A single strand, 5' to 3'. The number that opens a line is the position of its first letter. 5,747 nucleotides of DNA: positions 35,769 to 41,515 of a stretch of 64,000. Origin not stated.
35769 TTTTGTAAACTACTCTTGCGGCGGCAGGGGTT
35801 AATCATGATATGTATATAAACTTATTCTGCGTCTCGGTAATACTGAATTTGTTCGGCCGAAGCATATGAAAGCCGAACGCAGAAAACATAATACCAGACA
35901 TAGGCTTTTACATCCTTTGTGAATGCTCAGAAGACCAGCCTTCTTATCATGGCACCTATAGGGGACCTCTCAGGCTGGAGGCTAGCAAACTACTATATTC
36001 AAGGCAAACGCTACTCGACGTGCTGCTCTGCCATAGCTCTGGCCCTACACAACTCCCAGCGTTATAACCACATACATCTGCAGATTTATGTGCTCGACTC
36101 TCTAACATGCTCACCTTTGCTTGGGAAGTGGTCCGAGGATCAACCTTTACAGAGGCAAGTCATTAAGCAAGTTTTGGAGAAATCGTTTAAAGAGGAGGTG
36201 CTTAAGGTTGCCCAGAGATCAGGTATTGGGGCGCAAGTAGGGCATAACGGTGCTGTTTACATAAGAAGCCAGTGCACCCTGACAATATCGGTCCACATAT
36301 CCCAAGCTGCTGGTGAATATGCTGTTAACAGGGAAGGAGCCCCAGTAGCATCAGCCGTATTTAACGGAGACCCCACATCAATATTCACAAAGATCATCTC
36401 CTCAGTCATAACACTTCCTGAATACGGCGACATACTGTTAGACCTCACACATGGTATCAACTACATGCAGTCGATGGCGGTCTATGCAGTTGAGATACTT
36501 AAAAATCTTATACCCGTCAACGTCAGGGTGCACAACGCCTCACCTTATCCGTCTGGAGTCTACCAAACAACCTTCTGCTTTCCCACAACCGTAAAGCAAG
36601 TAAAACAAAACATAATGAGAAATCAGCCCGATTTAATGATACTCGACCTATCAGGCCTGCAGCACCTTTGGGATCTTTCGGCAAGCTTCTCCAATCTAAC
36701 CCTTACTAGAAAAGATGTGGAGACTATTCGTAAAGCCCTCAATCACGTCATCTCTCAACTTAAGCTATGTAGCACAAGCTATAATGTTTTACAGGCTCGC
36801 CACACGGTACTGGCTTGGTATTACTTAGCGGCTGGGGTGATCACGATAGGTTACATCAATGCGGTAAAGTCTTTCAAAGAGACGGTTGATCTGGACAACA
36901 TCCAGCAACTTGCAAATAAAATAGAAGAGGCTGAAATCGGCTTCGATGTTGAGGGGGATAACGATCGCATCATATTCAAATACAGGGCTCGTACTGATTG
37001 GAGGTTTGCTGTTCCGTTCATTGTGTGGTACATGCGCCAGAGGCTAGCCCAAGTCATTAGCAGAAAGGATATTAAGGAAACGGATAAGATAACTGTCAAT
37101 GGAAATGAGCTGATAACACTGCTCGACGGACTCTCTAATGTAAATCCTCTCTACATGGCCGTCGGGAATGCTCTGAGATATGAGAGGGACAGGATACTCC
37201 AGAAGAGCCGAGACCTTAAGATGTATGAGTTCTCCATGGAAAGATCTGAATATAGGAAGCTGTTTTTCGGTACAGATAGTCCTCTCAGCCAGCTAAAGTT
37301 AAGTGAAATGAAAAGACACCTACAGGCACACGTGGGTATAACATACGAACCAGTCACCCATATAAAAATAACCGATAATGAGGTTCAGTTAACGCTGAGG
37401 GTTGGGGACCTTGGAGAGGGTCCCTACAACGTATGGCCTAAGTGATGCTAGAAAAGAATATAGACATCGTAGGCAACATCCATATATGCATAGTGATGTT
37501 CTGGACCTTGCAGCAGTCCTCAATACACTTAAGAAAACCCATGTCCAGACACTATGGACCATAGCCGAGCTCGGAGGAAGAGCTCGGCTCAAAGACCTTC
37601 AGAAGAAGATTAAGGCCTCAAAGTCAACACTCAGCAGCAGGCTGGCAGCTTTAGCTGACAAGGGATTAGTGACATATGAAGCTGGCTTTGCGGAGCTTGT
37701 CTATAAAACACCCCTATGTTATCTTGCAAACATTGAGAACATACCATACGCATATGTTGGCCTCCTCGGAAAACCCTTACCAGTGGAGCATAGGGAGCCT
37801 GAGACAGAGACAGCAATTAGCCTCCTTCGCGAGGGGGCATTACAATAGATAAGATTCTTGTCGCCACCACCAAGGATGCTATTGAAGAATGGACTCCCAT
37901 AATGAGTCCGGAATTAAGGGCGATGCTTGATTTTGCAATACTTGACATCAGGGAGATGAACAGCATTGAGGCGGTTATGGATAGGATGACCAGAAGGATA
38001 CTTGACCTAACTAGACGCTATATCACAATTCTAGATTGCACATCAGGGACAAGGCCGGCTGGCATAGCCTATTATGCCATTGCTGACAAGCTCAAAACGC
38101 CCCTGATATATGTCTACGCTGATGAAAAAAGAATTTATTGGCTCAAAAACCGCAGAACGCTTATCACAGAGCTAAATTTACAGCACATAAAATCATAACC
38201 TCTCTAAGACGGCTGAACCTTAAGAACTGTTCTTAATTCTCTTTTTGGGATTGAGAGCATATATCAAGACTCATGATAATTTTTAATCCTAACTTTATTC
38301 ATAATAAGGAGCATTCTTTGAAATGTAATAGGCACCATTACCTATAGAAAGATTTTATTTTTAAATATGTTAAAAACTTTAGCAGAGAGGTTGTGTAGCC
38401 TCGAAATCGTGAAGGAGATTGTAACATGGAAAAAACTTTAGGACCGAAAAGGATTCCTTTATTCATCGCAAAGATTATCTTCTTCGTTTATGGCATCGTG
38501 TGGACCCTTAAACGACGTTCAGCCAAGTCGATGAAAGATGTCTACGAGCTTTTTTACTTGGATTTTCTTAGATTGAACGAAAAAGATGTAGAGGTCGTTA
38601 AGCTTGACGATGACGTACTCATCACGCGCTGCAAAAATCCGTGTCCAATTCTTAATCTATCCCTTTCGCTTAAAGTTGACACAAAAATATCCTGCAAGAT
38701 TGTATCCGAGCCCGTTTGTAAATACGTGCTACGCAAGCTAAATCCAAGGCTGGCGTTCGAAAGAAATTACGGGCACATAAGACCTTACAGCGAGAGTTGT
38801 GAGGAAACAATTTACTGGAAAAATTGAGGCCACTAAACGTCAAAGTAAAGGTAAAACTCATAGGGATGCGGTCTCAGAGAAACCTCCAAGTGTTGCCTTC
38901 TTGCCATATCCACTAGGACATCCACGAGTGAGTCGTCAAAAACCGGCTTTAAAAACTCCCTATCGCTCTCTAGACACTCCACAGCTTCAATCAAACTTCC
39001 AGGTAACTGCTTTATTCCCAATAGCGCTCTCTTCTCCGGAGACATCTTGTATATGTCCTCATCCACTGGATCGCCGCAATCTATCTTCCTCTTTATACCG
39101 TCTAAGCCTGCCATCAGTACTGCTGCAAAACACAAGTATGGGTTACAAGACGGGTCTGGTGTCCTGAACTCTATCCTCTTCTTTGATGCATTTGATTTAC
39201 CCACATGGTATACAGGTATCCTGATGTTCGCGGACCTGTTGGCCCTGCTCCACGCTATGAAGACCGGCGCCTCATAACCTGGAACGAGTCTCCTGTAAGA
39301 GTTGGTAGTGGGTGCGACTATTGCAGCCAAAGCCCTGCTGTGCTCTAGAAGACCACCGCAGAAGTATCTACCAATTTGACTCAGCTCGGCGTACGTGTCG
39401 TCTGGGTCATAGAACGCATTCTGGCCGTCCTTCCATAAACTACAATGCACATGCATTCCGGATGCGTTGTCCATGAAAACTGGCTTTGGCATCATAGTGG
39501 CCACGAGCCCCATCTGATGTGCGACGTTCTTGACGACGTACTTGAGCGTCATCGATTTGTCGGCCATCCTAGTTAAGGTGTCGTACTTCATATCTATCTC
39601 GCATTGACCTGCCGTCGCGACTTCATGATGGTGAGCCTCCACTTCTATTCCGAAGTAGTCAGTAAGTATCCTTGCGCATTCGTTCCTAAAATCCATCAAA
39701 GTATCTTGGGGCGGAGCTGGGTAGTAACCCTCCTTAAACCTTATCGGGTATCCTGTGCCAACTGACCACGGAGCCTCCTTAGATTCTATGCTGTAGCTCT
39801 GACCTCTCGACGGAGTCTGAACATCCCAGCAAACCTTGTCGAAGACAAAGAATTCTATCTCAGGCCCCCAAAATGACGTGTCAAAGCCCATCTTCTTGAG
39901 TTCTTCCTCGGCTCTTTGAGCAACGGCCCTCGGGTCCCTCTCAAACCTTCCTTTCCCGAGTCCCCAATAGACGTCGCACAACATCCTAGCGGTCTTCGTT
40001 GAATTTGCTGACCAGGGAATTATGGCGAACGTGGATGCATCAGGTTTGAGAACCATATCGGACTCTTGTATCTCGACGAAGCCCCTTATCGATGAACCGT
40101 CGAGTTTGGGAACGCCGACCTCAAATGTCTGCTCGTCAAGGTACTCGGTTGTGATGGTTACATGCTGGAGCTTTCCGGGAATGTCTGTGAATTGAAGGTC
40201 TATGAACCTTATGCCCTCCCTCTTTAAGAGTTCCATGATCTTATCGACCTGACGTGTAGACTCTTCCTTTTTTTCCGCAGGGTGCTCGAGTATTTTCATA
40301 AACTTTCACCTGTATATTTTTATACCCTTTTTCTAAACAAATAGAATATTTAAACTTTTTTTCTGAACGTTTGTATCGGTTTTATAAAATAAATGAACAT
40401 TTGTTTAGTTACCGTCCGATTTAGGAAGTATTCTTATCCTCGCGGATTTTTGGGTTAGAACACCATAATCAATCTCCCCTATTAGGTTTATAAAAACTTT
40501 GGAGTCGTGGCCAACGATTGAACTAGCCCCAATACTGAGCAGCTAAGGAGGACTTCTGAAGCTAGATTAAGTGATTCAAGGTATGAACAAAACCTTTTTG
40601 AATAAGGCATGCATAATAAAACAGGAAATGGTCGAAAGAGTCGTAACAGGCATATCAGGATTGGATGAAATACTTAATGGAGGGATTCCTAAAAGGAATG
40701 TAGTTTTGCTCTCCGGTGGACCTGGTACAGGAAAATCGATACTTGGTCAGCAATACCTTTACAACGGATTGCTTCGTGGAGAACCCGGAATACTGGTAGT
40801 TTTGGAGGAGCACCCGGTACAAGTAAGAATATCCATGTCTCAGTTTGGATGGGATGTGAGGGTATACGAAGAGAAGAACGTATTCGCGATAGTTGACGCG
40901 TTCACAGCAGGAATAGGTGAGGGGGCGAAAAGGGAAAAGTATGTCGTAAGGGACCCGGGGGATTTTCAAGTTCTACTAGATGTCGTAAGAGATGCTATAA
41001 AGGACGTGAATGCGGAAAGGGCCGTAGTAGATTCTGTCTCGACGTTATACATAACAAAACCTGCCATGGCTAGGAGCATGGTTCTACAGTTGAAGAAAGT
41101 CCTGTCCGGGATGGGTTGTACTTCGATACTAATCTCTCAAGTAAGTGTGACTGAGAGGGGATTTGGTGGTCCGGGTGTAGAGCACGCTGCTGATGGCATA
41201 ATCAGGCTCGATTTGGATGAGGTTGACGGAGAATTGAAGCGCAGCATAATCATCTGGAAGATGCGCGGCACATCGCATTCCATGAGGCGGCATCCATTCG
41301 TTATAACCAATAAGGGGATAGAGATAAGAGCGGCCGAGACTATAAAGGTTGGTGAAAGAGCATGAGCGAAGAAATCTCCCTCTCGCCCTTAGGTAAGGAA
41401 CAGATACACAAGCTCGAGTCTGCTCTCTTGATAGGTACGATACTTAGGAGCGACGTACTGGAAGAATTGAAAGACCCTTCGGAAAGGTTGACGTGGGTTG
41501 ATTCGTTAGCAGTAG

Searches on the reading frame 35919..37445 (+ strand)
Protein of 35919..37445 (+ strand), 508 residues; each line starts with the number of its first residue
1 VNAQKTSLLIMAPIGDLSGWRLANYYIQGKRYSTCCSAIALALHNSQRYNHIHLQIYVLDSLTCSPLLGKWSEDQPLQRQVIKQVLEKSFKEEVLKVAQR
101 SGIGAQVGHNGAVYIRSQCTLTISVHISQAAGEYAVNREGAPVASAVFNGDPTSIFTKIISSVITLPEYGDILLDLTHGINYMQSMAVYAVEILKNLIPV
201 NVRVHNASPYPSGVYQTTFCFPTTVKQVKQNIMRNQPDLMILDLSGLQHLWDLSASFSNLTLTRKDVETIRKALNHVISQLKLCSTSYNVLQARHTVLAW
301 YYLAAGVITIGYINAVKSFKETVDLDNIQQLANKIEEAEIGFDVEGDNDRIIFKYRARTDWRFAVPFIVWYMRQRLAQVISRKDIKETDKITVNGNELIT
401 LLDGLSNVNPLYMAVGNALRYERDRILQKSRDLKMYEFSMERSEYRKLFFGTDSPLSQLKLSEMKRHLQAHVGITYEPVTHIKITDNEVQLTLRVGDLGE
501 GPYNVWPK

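Call 3: search_protein_families(library=pfam, proteins=[window:35919-37445:+], max_evalue=0.01)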
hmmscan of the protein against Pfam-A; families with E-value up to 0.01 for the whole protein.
window:35919-37445:+ (508 aa): 1 family
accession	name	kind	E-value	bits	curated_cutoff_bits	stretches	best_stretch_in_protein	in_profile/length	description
PF22230.1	Csx1_CARF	-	3.8e-16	60.3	24.7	1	9-197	1-145/163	CRISPR system endoribonuclease Csx1, CARF domain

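Call 4: search_protein_families(library=ncbifam, proteins=[window:35919-37445:+], max_evalue=0.01)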
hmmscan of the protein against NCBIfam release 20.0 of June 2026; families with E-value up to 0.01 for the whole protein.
window:35919-37445:+ (508 aa): 2 families
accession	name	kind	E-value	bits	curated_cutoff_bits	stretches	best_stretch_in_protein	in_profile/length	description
TIGR01897.1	cas_MJ1666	equivalog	3.2e-16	59.5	110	1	10-216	4-178/417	CRISPR-associated CARF protein Csx1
TIGR02549.2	CRISPR_DxTHG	domain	4.1e-05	23.5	21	1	172-197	1-26/26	CRISPR-associated DxTHG motif protein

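Call 23: find_encoding_contigs(protein=window:35919-37445:+, flank=10000, max_places=10)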
Protein window:35919-37445:+ (508 aa): 5 contigs read that carry it; 1 place shown.
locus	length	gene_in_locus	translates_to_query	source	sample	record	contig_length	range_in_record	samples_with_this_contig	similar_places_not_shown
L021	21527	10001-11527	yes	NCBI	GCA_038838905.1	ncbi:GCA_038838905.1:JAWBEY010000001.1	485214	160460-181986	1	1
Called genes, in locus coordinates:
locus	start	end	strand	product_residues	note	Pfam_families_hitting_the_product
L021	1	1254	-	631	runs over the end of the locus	PF02730:AFOR_N, PF01314:AFOR_C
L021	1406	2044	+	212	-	PF00881:Nitroreductase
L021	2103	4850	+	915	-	PF00690:Cation_ATPase_N, PF00122:E1-E2_ATPase, PF13246:Cation_ATPase, PF00702:Hydrolase, PF00689:Cation_ATPase_C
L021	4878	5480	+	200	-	PF02915:Rubrerythrin, PF01988:VIT1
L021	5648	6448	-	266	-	-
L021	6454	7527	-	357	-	PF01905:DevR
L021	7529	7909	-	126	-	PF09702:Cas_Csa5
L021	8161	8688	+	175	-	-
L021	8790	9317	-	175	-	PF00665:rve (weak), PF13610:DDE_Tnp_IS240, PF13683:rve_3 (weak)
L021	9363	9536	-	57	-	-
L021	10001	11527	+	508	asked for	PF22230:Csx1_CARF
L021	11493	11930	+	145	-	PF01047:MarR (weak), PF12802:MarR_2 (faint)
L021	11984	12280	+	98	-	-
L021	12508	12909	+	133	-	-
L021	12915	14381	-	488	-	PF03951:Gln-synt_N, PF00120:Gln-synt_C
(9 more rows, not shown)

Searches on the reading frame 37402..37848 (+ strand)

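Call 3: search_protein_families(library=pfam, proteins=[window:37402-37848:+], max_evalue=0.01)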
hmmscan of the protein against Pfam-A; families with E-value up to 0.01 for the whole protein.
window:37402-37848:+ (148 aa): 8 families
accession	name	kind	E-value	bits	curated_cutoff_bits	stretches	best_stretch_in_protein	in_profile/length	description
PF01047.28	MarR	-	9.7e-07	29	24.6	1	45-91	3-48/59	MarR family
PF12802.13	MarR_2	-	2.2e-05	24.9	27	1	43-93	3-53/61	MarR family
PF01325.25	Fe_dep_repress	-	0.0014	19.2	26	1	48-93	10-55/60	Iron dependent repressor, N-terminal DNA binding domain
PF09339.16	HTH_IclR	-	0.0015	18.7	22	1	54-93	12-51/52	IclR helix-turn-helix domain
PF13601.12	HTH_34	-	0.0027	18.2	27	1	60-98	14-52/80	Winged helix DNA-binding domain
PF24034.1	DUF7343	-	0.0036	17.6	27.6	1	50-91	8-49/62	Domain of unknown function (DUF7343)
PF13412.12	HTH_24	-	0.0039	17.2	21.9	1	59-91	16-48/48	Winged helix-turn-helix DNA-binding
PF13463.12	HTH_27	-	0.0053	17.4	22.2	0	43-91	1-49/68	Winged helix DNA-binding domain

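Call 4: search_protein_families(library=ncbifam, proteins=[window:37402-37848:+], max_evalue=0.01)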
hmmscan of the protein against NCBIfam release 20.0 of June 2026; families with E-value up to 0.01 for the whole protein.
window:37402-37848:+ (148 aa): 4 families
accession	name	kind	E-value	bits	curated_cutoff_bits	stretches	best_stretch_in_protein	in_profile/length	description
TIGR01884.1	cas_HTH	subfamily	1.3e-06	28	60.2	1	32-93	129-189/202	CRISPR-associated CARF protein Csa3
NF040939.2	trans_reg_lrs14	equivalog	1.5e-06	28.2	90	1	36-91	12-67/103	Lrs14 family HTH-type transcriptional regulator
NF033788.1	HTH_metalloreg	subfamily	5.6e-05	22.9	55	1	46-94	12-59/77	metalloregulator ArsR/SmtB family transcription factor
NF053606.1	Sta1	subfamily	0.00041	20.4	80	1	32-92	7-66/100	Sta1 family transcriptional regulator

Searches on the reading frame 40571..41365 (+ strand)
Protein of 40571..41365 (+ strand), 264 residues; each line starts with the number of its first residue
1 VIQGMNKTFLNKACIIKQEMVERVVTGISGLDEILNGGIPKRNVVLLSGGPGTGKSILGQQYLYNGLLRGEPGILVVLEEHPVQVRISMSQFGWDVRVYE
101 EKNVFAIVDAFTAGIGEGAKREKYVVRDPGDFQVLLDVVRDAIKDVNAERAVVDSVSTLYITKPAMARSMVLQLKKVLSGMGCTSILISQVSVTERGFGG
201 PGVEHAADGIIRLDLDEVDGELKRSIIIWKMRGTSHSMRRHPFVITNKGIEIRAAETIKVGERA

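Call 21: search_protein_families(library=pfam, proteins=[window:40571-41365:+], max_evalue=0.001)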
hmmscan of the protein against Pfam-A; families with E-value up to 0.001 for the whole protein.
window:40571-41365:+ (264 aa): 1 family
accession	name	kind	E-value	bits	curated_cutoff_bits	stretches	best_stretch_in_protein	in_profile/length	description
PF06745.19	ATPase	-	1.1e-83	280.6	26.6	1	25-254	2-228/231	KaiC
